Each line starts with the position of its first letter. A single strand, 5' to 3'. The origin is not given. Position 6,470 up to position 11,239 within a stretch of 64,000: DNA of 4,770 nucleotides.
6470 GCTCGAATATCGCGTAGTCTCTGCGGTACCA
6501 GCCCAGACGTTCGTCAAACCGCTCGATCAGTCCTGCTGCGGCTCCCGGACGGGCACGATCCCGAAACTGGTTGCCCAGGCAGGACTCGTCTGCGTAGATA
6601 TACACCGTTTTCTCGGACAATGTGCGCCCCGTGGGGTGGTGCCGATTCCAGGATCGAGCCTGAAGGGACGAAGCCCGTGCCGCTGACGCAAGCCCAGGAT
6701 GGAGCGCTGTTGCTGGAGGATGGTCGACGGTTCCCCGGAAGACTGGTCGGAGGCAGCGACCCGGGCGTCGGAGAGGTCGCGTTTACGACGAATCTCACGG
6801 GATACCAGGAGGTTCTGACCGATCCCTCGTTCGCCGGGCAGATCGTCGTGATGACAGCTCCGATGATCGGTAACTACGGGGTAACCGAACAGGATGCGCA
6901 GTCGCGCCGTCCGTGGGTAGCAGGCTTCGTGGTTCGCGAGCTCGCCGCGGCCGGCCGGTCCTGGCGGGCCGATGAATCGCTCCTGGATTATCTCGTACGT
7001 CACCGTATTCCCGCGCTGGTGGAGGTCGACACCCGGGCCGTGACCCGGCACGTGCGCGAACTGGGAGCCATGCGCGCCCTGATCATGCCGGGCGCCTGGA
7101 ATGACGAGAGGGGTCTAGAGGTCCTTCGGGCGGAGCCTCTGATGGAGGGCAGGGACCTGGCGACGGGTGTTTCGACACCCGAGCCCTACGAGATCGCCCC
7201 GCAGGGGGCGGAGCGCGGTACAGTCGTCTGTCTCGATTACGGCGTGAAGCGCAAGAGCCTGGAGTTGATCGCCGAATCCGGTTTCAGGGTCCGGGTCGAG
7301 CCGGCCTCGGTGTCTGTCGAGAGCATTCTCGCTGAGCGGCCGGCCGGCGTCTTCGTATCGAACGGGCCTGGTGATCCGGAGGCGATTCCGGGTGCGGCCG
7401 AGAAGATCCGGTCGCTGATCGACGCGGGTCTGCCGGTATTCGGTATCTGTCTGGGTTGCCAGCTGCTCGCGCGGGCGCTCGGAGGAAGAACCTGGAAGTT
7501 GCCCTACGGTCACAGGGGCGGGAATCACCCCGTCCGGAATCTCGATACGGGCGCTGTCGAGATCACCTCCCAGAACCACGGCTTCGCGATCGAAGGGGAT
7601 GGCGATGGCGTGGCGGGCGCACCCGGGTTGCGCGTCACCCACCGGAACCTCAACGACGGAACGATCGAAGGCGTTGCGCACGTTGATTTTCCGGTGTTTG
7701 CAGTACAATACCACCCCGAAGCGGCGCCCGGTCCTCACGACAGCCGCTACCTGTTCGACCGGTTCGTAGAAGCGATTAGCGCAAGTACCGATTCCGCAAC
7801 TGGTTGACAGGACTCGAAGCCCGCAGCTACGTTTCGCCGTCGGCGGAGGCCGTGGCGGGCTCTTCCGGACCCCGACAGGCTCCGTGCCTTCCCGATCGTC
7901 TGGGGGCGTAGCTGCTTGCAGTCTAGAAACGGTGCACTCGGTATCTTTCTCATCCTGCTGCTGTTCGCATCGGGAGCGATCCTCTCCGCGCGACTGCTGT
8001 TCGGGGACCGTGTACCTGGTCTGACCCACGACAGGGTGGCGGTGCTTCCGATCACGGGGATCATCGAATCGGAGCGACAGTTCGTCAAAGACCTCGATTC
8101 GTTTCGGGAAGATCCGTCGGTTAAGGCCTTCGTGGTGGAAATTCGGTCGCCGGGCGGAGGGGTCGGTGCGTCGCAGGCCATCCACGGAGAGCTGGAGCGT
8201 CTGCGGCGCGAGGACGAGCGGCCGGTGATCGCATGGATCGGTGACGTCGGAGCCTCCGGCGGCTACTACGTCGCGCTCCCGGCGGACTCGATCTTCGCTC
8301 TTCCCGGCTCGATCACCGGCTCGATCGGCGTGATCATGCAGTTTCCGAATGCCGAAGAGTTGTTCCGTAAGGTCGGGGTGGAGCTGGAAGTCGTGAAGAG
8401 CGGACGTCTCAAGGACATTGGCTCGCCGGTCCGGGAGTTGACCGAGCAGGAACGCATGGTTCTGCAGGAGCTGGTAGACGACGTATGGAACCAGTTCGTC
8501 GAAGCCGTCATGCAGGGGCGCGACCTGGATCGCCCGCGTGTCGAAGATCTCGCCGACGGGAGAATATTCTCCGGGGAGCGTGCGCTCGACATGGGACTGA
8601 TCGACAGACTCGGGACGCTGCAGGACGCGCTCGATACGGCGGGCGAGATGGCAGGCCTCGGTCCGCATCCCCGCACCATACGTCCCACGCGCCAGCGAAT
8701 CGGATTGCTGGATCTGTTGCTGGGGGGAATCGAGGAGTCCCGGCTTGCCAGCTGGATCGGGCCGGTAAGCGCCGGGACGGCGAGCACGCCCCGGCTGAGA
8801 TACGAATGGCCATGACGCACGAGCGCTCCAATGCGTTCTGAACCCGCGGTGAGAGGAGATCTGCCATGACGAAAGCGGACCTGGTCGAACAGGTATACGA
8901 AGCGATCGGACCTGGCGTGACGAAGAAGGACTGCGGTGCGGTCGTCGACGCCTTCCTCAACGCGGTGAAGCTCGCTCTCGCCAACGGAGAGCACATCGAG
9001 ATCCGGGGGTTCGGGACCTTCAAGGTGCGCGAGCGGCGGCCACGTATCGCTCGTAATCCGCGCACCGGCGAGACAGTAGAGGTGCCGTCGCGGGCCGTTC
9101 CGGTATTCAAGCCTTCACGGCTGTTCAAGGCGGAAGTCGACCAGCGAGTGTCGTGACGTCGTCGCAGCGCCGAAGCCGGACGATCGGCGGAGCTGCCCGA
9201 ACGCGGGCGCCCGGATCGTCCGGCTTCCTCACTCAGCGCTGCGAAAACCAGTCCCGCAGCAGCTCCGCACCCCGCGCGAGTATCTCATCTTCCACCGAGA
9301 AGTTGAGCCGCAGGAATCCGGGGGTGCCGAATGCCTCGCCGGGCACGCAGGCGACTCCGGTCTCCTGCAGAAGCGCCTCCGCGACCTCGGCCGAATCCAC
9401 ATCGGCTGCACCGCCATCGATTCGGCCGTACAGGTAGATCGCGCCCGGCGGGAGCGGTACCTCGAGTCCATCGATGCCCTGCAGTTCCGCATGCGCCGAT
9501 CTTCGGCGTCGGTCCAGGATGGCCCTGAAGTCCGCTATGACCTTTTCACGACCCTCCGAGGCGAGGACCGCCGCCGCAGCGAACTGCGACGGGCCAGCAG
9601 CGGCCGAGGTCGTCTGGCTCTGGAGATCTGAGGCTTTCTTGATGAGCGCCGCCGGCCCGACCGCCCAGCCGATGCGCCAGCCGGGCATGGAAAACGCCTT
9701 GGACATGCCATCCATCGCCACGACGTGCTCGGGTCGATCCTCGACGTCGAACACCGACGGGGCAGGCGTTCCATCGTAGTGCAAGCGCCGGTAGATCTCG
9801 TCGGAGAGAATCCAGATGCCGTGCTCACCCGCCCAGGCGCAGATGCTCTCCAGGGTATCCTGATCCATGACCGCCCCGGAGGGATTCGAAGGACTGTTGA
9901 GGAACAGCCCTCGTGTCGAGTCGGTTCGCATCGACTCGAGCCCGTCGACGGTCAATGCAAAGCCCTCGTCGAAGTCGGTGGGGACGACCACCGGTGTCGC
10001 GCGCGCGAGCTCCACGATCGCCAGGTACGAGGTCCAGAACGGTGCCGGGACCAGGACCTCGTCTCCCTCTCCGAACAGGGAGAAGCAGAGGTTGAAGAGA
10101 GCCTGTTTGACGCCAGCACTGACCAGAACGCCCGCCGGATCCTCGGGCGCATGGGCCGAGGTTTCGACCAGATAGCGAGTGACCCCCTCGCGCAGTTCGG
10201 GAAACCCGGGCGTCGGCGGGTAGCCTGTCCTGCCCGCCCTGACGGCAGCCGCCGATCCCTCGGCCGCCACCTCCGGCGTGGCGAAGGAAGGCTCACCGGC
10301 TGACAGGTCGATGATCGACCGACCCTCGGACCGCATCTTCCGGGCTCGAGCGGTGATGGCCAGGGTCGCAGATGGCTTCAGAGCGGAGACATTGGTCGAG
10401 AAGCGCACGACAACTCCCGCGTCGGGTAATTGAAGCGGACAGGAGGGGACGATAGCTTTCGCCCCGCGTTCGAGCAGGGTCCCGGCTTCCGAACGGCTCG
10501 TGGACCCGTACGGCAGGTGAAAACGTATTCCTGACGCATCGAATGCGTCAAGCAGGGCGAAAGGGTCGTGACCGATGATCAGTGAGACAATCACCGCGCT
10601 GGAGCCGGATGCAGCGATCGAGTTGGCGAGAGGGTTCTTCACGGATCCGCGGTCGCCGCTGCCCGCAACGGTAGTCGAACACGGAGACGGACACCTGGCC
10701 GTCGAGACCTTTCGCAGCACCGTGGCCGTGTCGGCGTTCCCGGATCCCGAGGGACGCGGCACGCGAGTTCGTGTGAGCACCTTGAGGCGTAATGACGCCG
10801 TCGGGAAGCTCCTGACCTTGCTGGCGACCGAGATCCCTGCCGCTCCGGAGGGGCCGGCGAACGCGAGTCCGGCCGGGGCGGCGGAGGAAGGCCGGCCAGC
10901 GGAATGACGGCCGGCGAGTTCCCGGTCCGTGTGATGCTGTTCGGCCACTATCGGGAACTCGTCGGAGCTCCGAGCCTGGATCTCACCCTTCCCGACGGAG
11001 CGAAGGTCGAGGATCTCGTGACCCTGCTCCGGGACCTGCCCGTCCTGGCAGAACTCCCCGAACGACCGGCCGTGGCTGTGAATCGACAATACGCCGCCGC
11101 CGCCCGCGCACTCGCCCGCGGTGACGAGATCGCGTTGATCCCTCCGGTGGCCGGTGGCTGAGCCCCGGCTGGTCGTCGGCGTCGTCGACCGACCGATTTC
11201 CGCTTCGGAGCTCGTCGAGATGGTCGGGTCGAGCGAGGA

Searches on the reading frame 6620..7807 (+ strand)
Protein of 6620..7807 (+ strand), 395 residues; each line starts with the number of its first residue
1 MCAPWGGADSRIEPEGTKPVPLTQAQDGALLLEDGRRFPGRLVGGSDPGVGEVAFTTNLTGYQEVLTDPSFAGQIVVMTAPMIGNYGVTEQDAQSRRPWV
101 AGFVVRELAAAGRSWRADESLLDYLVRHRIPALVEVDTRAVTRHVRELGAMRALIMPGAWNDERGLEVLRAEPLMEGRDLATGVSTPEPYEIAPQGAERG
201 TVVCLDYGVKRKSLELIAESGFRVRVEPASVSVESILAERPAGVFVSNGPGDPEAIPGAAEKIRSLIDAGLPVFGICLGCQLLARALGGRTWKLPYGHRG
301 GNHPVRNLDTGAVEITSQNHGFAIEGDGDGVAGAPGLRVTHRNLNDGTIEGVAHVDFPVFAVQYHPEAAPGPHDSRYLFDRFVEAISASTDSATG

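Call 97: search_protein_families(library=pfam, proteins=[window:6620-7807:+], max_evalue=0.001)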
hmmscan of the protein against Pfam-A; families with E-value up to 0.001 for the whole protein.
window:6620-7807:+ (395 aa): 3 families
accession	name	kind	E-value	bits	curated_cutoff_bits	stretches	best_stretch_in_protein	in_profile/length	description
PF00988.28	CPSase_sm_chain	-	1e-45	155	27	1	30-155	1-126/126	Carbamoyl-phosphate synthase small chain, CPSase domain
PF00117.34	GATase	-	7.7e-44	150.1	22.8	1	204-384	2-189/190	Glutamine amidotransferase class-I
PF07722.19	Peptidase_C26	-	1.6e-10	41.5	20.5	1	263-367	98-219/219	Peptidase C26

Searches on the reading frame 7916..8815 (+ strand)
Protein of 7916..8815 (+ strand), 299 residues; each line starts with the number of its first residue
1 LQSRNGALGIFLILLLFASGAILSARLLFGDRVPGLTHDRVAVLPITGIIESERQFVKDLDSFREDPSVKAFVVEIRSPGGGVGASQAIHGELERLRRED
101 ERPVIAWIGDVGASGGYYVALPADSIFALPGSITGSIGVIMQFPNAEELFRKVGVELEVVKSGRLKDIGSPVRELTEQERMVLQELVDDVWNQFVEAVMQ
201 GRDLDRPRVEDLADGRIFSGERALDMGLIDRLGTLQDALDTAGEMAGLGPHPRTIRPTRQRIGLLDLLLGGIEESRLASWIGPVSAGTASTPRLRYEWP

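Call 97: search_protein_families(library=pfam, proteins=[window:7916-8815:+], max_evalue=0.001)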
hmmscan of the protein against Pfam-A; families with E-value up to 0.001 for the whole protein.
window:7916-8815:+ (299 aa): 2 families
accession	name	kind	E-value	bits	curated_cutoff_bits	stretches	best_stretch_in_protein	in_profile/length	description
PF01343.23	Peptidase_S49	-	3.5e-48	163.9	24.9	1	98-247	3-152/154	Peptidase family S49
PF25145.1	NfeD1b_N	-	1.9e-08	34.6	40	1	41-145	2-103/189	NfeD1b, N-terminal domain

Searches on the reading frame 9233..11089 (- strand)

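Call 97: search_protein_families(library=pfam, proteins=[window:9233-11089:-], max_evalue=0.001)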
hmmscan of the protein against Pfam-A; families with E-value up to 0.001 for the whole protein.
window:9233-11089:- (618 aa): 1 family
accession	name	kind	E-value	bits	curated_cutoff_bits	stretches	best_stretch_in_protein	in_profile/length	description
PF00155.27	Aminotran_1_2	-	1.7e-67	228.6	19.7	1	258-609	2-359/361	Aminotransferase class I and II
